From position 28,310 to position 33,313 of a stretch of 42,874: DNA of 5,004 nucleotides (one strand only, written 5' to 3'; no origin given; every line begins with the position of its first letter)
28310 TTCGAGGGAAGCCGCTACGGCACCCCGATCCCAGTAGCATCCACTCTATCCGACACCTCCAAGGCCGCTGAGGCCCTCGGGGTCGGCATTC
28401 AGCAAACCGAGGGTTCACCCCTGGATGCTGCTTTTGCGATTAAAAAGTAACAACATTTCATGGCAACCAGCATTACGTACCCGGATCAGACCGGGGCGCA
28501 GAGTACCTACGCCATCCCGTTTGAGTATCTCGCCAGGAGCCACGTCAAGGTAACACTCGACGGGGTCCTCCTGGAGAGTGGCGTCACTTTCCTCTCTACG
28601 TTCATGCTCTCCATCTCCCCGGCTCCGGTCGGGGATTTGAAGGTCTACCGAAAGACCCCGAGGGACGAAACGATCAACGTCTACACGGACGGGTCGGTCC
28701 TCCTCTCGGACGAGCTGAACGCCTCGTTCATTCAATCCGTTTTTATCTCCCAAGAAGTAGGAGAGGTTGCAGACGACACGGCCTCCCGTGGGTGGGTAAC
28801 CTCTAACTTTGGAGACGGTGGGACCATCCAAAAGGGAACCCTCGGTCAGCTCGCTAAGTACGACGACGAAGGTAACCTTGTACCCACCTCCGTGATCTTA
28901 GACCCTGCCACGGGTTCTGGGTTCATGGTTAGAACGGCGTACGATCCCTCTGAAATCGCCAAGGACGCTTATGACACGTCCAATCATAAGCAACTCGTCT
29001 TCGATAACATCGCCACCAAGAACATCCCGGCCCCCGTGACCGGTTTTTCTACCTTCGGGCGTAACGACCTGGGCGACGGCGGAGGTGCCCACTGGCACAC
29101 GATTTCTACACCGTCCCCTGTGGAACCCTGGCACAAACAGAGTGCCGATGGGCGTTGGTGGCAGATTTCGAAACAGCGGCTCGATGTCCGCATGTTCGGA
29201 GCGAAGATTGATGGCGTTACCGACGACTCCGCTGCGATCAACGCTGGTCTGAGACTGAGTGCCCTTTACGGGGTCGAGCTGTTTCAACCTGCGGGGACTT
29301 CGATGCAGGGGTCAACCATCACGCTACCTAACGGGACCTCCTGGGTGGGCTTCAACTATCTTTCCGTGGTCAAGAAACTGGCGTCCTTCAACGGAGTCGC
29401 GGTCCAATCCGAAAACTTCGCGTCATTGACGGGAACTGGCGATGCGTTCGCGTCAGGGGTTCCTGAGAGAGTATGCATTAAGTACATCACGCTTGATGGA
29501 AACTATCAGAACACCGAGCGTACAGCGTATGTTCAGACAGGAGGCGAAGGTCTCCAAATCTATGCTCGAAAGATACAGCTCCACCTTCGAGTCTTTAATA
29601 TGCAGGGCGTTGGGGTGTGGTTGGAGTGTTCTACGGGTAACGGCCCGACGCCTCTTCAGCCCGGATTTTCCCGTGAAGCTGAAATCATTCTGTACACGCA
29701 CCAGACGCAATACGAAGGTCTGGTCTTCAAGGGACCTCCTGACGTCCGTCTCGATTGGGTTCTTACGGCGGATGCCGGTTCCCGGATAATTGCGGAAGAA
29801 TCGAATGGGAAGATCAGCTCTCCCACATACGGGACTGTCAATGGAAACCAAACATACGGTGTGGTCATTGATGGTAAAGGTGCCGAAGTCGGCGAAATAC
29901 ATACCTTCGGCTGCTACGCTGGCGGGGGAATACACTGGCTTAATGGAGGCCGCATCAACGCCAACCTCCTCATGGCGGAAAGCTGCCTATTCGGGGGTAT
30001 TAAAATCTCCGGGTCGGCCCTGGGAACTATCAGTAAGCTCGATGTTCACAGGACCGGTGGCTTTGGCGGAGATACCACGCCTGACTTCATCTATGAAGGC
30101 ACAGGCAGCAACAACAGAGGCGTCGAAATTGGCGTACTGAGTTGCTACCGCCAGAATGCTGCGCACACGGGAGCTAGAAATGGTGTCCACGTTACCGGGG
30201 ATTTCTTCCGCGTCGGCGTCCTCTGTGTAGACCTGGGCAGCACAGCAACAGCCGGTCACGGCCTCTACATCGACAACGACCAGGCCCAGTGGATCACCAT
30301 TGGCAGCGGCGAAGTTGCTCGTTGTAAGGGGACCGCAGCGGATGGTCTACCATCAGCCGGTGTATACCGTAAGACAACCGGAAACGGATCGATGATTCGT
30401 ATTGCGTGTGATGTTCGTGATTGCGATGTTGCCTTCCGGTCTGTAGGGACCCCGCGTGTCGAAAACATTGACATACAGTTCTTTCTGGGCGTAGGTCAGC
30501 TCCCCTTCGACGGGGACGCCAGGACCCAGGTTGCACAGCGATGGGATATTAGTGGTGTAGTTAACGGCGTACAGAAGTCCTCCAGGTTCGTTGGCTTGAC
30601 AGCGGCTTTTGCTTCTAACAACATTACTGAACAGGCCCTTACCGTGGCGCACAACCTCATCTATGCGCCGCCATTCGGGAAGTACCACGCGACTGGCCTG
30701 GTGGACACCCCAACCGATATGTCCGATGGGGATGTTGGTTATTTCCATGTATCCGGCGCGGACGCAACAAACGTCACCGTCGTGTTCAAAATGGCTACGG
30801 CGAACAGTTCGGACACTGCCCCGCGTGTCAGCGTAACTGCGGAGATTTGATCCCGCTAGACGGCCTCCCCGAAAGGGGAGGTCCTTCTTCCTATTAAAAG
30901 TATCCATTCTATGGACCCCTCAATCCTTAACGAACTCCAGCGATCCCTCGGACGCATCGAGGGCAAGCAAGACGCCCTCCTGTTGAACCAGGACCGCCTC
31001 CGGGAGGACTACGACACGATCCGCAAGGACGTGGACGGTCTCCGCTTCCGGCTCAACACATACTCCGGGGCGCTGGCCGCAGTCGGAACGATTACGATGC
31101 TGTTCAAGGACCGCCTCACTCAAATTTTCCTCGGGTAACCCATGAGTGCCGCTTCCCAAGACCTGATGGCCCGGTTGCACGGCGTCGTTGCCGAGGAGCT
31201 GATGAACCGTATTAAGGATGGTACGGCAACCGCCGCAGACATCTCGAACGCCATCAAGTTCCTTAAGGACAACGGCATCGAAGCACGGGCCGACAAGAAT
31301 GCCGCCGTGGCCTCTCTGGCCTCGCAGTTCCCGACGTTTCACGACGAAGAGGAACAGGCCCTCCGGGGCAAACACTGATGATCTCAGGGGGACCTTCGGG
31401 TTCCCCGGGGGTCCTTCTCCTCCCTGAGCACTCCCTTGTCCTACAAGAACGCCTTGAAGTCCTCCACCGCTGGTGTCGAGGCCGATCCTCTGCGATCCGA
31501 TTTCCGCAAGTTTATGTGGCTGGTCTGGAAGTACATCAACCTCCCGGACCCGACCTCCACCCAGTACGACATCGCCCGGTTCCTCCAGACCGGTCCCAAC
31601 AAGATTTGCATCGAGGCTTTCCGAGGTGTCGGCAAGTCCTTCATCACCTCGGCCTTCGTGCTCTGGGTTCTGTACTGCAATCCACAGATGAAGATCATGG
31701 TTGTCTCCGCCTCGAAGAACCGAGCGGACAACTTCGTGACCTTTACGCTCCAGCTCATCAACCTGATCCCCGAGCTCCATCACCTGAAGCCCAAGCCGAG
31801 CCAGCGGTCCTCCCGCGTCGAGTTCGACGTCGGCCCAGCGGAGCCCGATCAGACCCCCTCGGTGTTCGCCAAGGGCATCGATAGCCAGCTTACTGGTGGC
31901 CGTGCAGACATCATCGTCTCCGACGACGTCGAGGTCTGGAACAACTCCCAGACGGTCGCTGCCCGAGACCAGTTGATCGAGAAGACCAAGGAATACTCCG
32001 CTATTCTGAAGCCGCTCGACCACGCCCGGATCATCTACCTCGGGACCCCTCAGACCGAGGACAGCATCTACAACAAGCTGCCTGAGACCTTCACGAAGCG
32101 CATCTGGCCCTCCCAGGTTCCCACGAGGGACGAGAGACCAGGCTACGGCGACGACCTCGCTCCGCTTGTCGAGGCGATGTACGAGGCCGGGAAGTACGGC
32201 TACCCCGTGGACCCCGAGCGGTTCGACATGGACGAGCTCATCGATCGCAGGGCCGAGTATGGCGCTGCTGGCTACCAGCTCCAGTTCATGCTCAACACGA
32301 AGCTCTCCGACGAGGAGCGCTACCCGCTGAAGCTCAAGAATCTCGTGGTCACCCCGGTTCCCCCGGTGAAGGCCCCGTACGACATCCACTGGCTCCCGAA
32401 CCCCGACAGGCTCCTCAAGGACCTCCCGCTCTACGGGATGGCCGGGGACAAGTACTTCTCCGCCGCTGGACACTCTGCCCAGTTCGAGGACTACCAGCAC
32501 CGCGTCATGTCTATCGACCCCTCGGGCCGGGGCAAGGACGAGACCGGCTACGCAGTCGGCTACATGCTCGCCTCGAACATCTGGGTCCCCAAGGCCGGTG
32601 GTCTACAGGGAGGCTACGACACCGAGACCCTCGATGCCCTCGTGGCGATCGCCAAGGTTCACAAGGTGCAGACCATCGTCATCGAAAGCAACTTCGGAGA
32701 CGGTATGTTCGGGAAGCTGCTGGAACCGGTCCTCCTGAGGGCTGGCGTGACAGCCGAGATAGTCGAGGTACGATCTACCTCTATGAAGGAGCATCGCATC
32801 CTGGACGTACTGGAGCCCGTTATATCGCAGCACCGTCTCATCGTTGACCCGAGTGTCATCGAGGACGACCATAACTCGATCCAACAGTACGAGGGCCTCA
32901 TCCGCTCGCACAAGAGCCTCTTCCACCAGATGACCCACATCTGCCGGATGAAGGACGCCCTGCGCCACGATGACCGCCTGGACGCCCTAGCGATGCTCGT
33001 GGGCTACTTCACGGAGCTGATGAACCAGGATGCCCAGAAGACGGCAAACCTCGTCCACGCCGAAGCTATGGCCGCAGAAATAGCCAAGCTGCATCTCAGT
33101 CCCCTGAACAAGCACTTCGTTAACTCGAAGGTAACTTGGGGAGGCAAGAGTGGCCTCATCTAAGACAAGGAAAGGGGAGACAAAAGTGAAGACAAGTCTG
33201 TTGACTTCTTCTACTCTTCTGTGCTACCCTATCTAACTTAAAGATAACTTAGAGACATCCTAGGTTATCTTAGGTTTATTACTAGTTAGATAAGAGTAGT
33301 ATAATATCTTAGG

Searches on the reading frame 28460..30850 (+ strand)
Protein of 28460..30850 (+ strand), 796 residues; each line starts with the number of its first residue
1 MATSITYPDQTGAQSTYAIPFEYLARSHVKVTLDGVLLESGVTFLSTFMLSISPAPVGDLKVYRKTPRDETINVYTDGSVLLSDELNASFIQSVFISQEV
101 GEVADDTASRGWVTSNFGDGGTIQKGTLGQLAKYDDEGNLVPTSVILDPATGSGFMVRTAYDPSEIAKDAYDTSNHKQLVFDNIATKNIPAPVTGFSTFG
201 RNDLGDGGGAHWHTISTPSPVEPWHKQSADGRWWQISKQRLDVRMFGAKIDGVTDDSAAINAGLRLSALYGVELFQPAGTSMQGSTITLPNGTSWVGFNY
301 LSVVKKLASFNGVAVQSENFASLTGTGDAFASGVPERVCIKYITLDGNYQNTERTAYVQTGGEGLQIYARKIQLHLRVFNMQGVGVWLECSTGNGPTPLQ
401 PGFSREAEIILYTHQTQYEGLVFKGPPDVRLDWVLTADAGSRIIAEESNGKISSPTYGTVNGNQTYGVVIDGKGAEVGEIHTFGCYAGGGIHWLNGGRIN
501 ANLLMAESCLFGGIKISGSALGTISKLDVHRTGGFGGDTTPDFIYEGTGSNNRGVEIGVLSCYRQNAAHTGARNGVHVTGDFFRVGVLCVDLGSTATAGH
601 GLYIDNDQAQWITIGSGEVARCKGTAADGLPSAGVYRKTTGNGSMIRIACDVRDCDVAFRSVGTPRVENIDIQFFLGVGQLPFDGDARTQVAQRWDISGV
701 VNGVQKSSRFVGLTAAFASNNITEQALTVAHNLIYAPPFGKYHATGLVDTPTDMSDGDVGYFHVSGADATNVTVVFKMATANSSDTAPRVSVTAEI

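Call 92: search_protein_families(library=pfam, proteins=[window:28460-30850:+], max_evalue=0.001)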
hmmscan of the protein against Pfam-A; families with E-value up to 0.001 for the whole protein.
window:28460-30850:+ (796 aa): 2 families
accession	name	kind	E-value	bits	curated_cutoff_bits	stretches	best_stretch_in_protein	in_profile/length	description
PF03906.20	Phage_T7_tail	-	3.4e-17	63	25.2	1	9-107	12-114/157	Phage T7 tail fibre protein, N-terminal domain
PF12708.12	Pect-lyase_RHGA_epim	-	2e-07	31.5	27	1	243-351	4-113/213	Rhamnogalacturonase A/epimerase, pectate lyase-like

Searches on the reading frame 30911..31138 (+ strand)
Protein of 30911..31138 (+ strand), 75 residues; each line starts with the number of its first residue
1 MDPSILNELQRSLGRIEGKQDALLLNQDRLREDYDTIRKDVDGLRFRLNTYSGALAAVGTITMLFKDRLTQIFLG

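Call 28: search_protein_families(library=phrogs, proteins=[window:30911-31138:+], max_evalue=0.01)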
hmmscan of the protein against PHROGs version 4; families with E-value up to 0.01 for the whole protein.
window:30911-31138:+ (75 aa): 1 family
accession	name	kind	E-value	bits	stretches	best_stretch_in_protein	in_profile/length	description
phrog_1103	-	unknown function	0.00081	20.4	1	8-60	16-67/80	-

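Call 74: search_protein_families(library=pfam, proteins=[window:30911-31138:+], max_evalue=0.05)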
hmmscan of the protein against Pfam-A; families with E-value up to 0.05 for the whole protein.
window:30911-31138:+ (75 aa): 0 families

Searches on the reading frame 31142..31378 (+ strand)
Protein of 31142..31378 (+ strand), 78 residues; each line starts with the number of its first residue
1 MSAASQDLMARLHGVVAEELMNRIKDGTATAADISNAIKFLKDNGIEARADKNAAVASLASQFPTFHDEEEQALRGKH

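Call 28: search_protein_families(library=phrogs, proteins=[window:31142-31378:+], max_evalue=0.01)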
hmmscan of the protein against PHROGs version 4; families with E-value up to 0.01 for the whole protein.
window:31142-31378:+ (78 aa): 3 families
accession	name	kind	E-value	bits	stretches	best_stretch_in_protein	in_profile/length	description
phrog_891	-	head and packaging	1.9e-18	67.7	1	1-72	6-83/106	terminase small subunit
phrog_34686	-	unknown function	1.4e-08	36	1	3-64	30-91/123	-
phrog_9441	-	head and packaging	1.5e-05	26.2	1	16-60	41-85/119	terminase small subunit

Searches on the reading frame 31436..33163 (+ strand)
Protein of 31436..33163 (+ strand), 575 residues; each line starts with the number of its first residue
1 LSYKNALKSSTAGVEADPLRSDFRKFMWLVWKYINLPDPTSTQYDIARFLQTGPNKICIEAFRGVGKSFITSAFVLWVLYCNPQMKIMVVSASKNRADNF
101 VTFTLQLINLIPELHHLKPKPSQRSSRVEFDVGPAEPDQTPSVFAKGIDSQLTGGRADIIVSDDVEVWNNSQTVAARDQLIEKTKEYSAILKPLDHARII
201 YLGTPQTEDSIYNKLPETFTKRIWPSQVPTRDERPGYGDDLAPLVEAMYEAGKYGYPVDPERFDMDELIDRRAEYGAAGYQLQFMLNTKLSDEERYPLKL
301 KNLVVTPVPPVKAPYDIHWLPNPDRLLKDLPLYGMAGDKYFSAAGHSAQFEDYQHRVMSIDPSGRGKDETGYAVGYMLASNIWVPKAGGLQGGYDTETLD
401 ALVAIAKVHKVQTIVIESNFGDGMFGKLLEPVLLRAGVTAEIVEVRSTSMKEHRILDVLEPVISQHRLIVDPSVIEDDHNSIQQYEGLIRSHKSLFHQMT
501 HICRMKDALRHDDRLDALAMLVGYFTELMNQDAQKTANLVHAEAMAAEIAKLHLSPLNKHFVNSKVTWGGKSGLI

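Call 61: find_related_loci(query=window:31436-33163:+, collection=viral_contigs, flank=10000)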
Query window:31436-33163:+ (575 aa) in viral_contigs; peptide patterns used: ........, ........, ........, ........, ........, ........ (x = any residue, [..] = any of these).
239 stretches matched a pattern; 233 encode a relative of the query (tblastn E <= 1e-3); the best 80 are kept; 80 distinct loci.
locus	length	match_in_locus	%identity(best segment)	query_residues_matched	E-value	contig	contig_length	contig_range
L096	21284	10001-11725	86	1-575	0e+0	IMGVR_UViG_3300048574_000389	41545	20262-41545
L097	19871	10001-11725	84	1-575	0e+0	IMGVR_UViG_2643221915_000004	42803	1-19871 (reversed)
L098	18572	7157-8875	84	1-575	0e+0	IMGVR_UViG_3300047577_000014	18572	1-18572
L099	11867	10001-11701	77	5-569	0e+0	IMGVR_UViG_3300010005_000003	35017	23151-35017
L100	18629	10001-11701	77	5-571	0e+0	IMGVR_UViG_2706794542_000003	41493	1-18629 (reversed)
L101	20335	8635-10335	77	5-571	0e+0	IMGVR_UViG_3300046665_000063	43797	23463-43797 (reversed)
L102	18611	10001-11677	76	7-561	0e+0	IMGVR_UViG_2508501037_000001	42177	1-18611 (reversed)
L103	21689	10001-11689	71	7-568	0e+0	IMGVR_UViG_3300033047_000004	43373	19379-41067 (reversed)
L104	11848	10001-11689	71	7-568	0e+0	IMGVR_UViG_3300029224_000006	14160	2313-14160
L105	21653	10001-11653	65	8-551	0e+0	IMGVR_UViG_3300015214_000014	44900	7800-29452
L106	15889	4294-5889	52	19-552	4e-179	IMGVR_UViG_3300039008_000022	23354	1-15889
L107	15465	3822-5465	50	19-568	3e-178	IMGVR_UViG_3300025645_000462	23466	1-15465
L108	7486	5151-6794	50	19-568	7e-179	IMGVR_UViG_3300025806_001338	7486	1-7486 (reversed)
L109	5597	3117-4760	50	19-568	0e+0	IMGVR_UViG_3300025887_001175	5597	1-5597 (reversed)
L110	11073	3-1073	74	215-570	3e-177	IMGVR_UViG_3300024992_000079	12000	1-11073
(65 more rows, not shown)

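Call 73: search_protein_families(library=phrogs, proteins=[L100:6948-7721:+, L100:7726-8091:+, L100:8079-8258:+], max_evalue=0.01)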
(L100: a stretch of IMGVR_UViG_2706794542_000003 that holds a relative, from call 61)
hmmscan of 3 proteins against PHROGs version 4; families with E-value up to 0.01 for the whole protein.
L100:6948-7721:+ (257 aa): 8 families
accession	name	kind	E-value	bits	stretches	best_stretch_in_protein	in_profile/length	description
phrog_181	-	lysis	1.6e-37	130.9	1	8-221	345-563/769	endolysin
phrog_29753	-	unknown function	2.2e-19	70.9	1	31-182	242-369/374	-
phrog_26317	-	unknown function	1.8e-15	58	1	71-119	14-62/119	-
phrog_3201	-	tail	4.7e-08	32.1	1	72-124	2100-2157/2408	tail fiber protein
phrog_9506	-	lysis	6.2e-08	33.7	1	73-105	76-108/330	endolysin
phrog_34417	-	unknown function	1.2e-07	32.3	1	72-101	77-106/326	-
phrog_14712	-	moron, auxiliary metabolic gene and host takeover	1.7e-07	31.7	1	74-164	79-169/322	chitinase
phrog_1519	-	lysis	0.00049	20.3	1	49-173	242-365/502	endolysin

L100:7726-8091:+ (121 aa): 1 family
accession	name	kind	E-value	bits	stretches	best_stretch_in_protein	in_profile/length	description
phrog_12264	-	unknown function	1.8e-14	55.1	1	3-115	3-134/142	-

L100:8079-8258:+ (59 aa): 1 family
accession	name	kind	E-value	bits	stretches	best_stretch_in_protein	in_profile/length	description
phrog_13707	-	unknown function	0.0016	19.4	1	14-56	13-55/89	-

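Call 74: search_protein_families(library=pfam, proteins=[L100:6948-7721:+, L099:7741-8451:+, L100:7726-8091:+, L099:9233-9490:+], max_evalue=0.05)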
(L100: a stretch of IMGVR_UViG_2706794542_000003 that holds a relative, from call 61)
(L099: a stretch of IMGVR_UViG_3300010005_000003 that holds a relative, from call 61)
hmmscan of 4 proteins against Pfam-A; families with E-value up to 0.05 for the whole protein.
L100:6948-7721:+ (257 aa): 1 family
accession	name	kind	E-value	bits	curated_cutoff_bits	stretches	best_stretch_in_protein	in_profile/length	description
PF00182.24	Glyco_hydro_19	-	4.9e-07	30.2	25.5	1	83-127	104-149/232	Chitinase class I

L099:7741-8451:+ (236 aa): 1 family
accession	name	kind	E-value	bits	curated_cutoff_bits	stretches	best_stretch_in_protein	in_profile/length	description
PF00182.24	Glyco_hydro_19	-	2.6e-05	24.6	25.5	1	117-163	101-141/232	Chitinase class I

L100:7726-8091:+ (121 aa): 1 family
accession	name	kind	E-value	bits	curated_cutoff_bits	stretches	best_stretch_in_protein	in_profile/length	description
PF01252.23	Peptidase_A8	-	0.0086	16.7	25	0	4-26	80-102/142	Signal peptidase (SPase) II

L099:9233-9490:+ (85 aa): 2 families
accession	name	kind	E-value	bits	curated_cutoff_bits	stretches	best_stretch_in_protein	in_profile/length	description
PF11351.13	GTA_holin_3TM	-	0.00055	20.9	24.8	1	21-77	70-123/123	Holin of 3TMs, for gene-transfer release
PF16933.10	PelG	-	0.004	16.6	29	1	15-76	360-423/452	Putative exopolysaccharide Exporter (EPS-E)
